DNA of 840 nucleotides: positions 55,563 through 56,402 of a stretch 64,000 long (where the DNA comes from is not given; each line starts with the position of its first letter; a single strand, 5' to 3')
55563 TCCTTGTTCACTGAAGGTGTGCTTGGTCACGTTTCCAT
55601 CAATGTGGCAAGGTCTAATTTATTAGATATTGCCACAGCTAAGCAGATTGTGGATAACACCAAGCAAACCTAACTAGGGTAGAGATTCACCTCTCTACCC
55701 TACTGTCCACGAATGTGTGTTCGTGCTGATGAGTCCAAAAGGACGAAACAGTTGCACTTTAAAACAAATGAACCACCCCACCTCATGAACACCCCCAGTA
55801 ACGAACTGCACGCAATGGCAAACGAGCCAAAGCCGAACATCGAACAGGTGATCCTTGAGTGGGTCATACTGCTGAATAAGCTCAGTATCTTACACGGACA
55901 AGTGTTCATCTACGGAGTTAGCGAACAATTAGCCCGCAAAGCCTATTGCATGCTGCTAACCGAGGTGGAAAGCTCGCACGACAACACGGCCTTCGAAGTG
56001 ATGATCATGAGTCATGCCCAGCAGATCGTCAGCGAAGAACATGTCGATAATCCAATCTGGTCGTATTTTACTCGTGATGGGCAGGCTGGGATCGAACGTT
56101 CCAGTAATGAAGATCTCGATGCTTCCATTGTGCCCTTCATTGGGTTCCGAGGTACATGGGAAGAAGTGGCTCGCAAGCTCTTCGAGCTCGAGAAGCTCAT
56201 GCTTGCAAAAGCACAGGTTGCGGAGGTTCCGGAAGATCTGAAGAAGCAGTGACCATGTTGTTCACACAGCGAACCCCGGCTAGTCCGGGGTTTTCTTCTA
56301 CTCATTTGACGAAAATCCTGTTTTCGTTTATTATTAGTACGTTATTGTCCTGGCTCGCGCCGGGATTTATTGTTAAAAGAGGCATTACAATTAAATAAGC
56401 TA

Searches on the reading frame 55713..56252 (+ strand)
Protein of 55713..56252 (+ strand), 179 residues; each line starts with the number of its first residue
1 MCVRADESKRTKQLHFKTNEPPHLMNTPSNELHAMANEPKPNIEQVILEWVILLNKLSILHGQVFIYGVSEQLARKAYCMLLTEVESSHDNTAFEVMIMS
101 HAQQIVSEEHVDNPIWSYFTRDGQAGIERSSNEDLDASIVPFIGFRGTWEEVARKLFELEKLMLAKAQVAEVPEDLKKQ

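Call 4: search_protein_families(library=pfam, proteins=[window:55713-56252:+], max_evalue=0.01)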
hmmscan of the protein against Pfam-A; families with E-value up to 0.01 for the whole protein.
window:55713-56252:+ (179 aa): 0 families

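Call 39: find_encoding_contigs(protein=window:55713-56252:+, flank=3000, max_places=4)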
Protein window:55713-56252:+ (179 aa): 2 contigs read that carry it; 1 place shown.
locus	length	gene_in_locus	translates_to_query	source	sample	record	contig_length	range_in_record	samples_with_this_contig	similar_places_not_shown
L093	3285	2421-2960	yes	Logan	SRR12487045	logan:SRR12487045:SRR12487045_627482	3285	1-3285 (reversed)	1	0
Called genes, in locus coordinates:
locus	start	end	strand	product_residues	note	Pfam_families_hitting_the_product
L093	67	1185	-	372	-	PF00162:PGK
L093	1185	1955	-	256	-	PF00121:TIM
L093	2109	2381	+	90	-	-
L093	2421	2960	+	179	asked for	-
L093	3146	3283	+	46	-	?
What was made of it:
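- The source contig of the window falls in the 0.2-1 Mb length class (call 39).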
